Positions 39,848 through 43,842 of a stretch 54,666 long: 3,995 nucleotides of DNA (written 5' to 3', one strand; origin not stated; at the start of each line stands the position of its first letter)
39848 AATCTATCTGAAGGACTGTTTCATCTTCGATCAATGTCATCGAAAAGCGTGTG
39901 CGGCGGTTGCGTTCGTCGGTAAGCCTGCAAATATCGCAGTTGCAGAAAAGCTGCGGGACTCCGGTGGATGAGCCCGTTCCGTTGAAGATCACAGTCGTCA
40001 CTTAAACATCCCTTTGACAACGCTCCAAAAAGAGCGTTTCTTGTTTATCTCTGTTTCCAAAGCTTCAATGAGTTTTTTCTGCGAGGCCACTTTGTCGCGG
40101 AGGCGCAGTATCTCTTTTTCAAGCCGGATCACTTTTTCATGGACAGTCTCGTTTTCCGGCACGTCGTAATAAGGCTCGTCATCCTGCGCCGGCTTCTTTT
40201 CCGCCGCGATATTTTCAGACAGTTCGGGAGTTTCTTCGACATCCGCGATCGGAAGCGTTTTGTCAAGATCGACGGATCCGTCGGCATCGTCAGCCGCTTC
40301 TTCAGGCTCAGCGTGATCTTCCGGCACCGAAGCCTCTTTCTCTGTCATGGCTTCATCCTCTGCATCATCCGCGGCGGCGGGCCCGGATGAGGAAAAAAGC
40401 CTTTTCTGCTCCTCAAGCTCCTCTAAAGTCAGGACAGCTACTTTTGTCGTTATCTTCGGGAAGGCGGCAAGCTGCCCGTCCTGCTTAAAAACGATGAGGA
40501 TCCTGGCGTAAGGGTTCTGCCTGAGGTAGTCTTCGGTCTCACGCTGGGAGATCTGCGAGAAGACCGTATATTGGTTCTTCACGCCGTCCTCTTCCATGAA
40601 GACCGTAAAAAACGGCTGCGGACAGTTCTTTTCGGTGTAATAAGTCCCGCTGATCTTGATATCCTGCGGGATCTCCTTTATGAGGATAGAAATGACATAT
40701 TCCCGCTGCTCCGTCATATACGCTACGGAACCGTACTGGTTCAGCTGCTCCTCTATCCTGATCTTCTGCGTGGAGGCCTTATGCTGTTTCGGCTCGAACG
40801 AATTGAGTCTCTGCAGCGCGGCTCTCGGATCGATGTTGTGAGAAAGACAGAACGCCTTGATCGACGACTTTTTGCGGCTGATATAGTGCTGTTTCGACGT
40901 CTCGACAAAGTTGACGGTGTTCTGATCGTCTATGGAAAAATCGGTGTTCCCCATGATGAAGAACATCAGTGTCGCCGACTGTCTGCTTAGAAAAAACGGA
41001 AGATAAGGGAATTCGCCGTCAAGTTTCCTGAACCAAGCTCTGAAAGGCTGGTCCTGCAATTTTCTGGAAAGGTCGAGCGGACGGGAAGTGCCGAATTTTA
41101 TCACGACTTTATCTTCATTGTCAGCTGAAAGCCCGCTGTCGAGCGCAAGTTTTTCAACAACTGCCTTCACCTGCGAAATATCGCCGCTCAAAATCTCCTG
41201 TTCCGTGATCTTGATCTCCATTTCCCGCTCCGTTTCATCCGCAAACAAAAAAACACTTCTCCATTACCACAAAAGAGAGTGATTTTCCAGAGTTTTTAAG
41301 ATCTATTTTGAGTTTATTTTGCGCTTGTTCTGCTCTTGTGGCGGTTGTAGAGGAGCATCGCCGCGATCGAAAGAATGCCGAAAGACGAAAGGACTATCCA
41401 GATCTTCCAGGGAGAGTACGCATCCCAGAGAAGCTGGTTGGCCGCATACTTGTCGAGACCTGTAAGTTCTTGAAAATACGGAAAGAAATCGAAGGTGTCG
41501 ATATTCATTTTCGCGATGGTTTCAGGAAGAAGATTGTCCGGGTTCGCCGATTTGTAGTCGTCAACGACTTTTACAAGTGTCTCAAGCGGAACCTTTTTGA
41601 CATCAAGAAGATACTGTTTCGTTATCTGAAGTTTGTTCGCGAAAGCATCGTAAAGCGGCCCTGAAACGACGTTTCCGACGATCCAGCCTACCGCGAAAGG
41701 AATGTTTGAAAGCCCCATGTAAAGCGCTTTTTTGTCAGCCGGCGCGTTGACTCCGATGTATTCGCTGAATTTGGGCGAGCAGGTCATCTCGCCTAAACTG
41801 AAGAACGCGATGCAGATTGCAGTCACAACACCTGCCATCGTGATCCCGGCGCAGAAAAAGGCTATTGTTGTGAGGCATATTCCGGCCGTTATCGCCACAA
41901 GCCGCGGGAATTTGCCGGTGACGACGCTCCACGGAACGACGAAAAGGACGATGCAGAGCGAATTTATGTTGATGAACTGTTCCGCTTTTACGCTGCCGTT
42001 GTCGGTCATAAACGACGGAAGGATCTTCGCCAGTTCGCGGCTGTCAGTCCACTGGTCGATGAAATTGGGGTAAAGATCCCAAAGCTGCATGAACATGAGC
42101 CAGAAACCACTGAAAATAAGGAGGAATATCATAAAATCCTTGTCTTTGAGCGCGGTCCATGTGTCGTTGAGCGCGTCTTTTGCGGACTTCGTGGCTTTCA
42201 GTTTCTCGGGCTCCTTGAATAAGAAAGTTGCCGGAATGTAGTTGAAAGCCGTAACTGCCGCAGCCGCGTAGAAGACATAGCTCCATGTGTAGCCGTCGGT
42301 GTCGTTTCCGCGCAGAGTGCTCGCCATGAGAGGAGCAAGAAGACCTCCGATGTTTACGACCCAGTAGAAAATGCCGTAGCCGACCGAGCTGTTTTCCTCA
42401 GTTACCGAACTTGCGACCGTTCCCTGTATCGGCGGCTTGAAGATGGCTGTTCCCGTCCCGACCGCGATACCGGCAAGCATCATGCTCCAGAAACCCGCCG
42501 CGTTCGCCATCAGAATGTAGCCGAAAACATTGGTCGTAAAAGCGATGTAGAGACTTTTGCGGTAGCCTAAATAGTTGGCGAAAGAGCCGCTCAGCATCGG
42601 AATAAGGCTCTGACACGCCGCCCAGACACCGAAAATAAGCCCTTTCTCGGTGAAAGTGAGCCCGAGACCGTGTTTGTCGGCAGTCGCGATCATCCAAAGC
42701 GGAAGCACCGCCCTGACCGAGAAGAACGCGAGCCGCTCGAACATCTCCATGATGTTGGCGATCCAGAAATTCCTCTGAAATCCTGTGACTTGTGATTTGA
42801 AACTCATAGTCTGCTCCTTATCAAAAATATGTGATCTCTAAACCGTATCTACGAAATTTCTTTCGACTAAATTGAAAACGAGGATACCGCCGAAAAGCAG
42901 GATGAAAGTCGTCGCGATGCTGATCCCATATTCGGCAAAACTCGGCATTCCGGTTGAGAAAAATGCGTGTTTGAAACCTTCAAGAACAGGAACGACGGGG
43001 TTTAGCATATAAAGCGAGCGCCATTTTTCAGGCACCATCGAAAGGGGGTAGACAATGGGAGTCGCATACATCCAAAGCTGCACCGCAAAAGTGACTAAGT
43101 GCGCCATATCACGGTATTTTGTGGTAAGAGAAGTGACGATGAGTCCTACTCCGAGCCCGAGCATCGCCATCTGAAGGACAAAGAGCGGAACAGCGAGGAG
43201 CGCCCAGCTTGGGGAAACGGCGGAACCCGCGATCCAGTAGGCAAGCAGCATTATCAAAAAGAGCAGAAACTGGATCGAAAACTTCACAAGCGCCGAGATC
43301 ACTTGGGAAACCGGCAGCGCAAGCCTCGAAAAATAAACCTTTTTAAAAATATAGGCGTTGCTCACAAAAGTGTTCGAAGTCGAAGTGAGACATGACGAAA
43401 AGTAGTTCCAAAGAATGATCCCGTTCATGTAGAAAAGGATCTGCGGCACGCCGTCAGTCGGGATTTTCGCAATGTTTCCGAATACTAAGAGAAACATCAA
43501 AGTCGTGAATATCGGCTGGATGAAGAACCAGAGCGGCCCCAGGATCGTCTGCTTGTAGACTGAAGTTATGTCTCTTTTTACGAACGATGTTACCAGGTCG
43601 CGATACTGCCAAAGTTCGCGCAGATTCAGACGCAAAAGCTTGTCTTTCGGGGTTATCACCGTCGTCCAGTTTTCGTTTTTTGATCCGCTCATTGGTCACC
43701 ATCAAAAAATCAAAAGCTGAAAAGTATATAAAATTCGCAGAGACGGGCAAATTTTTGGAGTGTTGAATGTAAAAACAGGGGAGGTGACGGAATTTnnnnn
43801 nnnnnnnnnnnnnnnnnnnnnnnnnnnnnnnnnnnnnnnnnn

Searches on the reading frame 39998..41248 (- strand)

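Call 80: search_protein_families(library=pfam, proteins=[window:39998-41248:-], max_evalue=0.01)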
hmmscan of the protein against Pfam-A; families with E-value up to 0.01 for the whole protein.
window:39998-41248:- (416 aa): 1 family
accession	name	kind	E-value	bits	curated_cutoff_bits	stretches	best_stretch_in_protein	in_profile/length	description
PF08847.16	Crr6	-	2.5e-07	31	25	1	15-148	2-135/150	Chlororespiratory reduction 6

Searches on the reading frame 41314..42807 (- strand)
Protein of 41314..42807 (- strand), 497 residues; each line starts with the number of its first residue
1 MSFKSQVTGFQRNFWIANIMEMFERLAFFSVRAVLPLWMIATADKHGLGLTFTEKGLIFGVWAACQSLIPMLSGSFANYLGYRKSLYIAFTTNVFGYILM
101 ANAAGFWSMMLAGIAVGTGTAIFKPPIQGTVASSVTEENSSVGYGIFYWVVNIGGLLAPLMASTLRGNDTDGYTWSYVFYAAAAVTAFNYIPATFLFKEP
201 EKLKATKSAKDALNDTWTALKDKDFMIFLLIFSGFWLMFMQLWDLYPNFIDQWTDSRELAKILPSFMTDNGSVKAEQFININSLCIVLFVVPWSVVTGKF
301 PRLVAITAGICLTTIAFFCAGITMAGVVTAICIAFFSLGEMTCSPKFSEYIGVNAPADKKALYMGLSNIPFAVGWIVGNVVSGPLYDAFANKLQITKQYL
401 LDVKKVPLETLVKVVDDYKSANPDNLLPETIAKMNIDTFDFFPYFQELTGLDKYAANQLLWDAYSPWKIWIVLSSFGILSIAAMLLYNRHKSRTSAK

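Call 80: search_protein_families(library=pfam, proteins=[window:41314-42807:-], max_evalue=0.01)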
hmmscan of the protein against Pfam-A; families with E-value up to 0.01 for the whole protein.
window:41314-42807:- (497 aa): 2 families
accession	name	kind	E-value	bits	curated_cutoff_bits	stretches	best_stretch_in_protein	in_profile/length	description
PF07690.21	MFS_1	-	4.9e-29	101.8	33.4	1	22-378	6-346/347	Major Facilitator Superfamily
PF00854.27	PTR2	-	7.2e-07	28.9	27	1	107-185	33-113/392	POT family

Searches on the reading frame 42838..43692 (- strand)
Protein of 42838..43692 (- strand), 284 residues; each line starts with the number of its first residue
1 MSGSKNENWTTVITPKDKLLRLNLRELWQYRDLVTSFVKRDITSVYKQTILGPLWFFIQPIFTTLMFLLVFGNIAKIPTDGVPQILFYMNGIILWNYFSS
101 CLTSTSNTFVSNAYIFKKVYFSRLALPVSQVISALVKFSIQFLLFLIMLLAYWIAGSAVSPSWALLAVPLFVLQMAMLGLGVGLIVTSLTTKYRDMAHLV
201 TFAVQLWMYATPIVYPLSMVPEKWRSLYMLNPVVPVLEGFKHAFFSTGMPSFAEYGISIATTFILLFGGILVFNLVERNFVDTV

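Call 80: search_protein_families(library=pfam, proteins=[window:42838-43692:-], max_evalue=0.01)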
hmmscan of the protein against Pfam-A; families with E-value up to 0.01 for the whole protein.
window:42838-43692:- (284 aa): 2 families
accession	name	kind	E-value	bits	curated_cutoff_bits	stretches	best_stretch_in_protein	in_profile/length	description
PF01061.29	ABC2_membrane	-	1.2e-22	80.9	26.9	1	35-245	4-211/211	ABC-2 type transporter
PF12698.13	ABC2_membrane_3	-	0.0033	17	31.6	1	87-273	166-341/347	ABC-2 family transporter protein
